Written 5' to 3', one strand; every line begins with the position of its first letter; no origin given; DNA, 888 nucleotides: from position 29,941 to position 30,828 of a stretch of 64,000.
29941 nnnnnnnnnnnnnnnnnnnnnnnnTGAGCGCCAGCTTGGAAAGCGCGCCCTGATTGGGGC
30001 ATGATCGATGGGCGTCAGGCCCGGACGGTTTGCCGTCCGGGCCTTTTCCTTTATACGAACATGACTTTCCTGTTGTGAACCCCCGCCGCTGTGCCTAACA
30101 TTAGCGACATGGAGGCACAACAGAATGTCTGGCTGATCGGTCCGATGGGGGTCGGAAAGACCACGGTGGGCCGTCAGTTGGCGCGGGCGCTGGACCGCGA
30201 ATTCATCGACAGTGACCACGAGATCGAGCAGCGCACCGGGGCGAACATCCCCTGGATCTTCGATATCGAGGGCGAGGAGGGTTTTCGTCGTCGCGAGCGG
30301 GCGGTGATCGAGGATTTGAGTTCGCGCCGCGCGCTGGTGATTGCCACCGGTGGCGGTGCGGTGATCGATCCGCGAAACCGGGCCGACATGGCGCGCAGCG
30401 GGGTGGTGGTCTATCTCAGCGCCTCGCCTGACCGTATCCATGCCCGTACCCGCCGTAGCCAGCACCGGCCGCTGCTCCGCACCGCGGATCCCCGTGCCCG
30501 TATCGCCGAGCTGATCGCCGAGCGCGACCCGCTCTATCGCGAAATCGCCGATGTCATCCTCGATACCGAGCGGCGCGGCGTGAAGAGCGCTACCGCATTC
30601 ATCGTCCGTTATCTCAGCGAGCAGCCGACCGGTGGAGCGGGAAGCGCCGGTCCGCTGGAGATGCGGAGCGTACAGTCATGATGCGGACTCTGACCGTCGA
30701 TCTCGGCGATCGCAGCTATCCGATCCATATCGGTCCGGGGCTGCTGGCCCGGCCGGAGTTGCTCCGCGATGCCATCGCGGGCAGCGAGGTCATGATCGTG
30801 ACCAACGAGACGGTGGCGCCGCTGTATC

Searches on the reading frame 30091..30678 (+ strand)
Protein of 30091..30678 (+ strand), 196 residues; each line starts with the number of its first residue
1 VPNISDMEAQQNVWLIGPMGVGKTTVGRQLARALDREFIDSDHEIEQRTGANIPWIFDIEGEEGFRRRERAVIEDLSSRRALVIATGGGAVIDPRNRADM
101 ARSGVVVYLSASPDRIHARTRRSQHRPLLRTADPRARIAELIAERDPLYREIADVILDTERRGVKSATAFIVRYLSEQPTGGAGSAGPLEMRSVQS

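Call 4: search_protein_families(library=ncbifam, proteins=[window:30091-30678:+], max_evalue=0.01)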
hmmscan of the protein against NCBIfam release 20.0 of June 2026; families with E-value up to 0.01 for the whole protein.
window:30091-30678:+ (196 aa): 23 families
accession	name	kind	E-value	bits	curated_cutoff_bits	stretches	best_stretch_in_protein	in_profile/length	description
NF003456.0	PRK05057.1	equivalog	1e-61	207.8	195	1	8-177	2-172/173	shikimate kinase AroK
NF010552.0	PRK13946.1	equivalog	4.4e-49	166.8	186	1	7-177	20-189/198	shikimate kinase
NF010553.0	PRK13947.1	equivalog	1.2e-46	159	204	1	11-177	2-168/173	shikimate kinase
NF010554.0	PRK13948.1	equivalog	1.1e-40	139.3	217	1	13-173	13-171/192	shikimate kinase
NF002988.0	PRK03731.1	equivalog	2.6e-37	128.2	161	1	10-162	2-156/174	shikimate kinase AroL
NF010556.0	PRK13951.1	equivalog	2.4e-31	109.1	560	1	13-172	3-156/492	bifunctional shikimate kinase AroK/3-dehydroquinate synthase AroB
NF040667.1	hom_kin_desulfo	exception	4.5e-31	107.9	197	1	12-175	2-162/163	homoserine kinase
NF010555.0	PRK13949.1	equivalog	6.9e-31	107.7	180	1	12-166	3-160/175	shikimate kinase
NF006610.0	PRK09169.1-4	subfamily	5.8e-28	96.1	4299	1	11-169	2866-3024/3056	hypothetical protein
NF010627.0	PRK14021.1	equivalog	1.1e-27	96.7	565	1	9-178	5-177/542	bifunctional shikimate kinase/3-dehydroquinate synthase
NF006015.0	PRK08154.1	subfamily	2.4e-27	95.9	204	1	6-177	132-304/314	anaerobic benzoate catabolism transcriptional regulator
NF001866.0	PRK00625.1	equivalog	4.3e-12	46.5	142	1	12-158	2-148/173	shikimate kinase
TIGR00763.1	lon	equivalog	0.00014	20.5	608.05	1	14-39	357-382/795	endopeptidase La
TIGR02640.1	gas_vesic_GvpN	equivalog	0.00052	19.6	266.8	1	8-44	19-57/262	gas vesicle protein GvpN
NF004861.0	PRK06217.1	equivalog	0.00066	19.1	203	1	12-114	3-95/183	hypothetical protein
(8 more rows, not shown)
